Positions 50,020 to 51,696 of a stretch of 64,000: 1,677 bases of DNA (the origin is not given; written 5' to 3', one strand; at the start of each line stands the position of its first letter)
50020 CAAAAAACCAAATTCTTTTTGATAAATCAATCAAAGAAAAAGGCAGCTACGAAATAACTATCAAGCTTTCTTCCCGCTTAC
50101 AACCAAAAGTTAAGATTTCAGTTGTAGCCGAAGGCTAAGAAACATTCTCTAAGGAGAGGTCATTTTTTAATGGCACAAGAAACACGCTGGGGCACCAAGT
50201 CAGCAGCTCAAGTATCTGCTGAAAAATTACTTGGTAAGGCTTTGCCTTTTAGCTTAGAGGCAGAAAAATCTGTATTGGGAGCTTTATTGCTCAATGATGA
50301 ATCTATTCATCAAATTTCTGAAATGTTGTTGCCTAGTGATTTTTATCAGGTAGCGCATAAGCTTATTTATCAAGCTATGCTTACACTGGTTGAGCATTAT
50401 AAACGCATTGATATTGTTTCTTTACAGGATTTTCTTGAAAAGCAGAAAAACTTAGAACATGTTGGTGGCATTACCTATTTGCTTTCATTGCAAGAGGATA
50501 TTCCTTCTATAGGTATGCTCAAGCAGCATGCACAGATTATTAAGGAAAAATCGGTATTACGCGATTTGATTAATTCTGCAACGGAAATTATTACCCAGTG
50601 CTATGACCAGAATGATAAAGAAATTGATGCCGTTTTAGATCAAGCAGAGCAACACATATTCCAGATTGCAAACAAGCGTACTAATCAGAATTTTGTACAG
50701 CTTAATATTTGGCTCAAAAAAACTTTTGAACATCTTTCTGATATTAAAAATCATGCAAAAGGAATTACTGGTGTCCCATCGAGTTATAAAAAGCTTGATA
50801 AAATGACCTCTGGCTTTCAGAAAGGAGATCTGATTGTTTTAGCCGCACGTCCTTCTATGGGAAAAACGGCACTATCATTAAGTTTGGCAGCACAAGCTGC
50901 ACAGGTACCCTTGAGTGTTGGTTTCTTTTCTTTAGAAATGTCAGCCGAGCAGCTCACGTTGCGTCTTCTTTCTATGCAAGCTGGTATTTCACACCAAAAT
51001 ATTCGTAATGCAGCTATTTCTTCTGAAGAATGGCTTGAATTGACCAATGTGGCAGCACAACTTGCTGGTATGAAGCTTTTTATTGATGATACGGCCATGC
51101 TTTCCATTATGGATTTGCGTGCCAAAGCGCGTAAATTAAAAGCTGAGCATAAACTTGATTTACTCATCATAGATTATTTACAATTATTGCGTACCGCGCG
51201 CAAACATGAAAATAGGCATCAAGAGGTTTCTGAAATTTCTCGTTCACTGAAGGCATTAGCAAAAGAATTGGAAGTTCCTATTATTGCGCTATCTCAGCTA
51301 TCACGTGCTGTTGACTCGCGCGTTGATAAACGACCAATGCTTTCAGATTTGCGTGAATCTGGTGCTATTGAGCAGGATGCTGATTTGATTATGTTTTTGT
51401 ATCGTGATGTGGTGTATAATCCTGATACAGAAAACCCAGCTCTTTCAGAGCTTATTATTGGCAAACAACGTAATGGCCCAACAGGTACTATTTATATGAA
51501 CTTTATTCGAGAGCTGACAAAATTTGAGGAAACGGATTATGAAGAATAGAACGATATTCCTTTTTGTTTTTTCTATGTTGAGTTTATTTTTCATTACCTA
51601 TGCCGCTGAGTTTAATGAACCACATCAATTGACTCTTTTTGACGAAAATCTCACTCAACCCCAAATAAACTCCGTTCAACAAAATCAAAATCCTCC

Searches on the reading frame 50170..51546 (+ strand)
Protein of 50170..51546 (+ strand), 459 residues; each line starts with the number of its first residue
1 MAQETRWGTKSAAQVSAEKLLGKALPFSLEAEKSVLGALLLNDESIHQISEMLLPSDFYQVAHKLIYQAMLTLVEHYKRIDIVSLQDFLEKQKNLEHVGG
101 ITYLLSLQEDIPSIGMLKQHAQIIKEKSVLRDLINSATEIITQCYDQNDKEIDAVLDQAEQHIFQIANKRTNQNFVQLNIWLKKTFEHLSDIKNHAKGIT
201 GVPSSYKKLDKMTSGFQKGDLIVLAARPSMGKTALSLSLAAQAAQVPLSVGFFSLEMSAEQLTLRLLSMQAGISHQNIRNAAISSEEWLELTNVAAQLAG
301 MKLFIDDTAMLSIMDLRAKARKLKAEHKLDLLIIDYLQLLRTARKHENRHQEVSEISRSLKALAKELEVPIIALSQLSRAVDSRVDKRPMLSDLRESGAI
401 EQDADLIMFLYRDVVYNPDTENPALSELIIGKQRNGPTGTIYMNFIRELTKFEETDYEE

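Call 36: search_protein_families(library=ncbifam, proteins=[window:50170-51546:+], max_evalue=0.00001)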
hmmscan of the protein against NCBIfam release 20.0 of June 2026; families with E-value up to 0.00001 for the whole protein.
window:50170-51546:+ (459 aa): 17 families
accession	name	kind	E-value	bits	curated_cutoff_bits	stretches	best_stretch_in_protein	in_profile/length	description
TIGR00665.1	DnaB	equivalog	3.3e-164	546.8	385.25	1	26-455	3-433/435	replicative DNA helicase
NF004384.0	PRK05748.1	equivalog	2.8e-161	537.1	525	1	23-457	8-444/452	replicative DNA helicase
NF005852.0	PRK07773.1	equivalog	4.4e-151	505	780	2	20-399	19-398/886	replicative DNA helicase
NF004109.0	PRK05595.1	equivalog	6.1e-149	496.5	737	1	23-456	6-439/444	replicative DNA helicase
NF040583.1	dnaB_SPI-7_type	exception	1.2e-135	453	655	1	26-454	2-433/434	SPI-7-type island replicative DNA helicase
NF006443.0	PRK08760.1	equivalog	4.1e-134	447.5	741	1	24-455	32-467/476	replicative DNA helicase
NF006606.0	PRK09165.1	equivalog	7.4e-131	437.1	540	1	16-456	12-488/497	replicative DNA helicase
TIGR03600.1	phage_DnaB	exception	1.4e-129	432.8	498.65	1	28-445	1-421/421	phage replicative helicase, DnaB family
NF005424.0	PRK07004.1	equivalog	9.4e-128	426.6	834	1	23-454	13-450/460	replicative DNA helicase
NF006306.0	PRK08506.1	equivalog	6.1e-126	420.8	596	2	28-421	6-395/472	replicative DNA helicase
NF005369.0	PRK06904.1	equivalog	8.6e-123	410.5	809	1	17-454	16-463/474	replicative DNA helicase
NF006458.0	PRK08840.1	equivalog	8.1e-122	407.2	884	1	10-453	9-454/464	replicative DNA helicase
NF005945.0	PRK08006.1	equivalog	1.1e-117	393.8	898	1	23-453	25-461/471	replicative DNA helicase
NF004967.0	PRK06321.1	equivalog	4.2e-103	345.8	751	1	23-454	14-464/472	replicative DNA helicase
NF005240.0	PRK06749.1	subfamily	7.2e-98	328.2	686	1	29-454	6-426/428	replicative DNA helicase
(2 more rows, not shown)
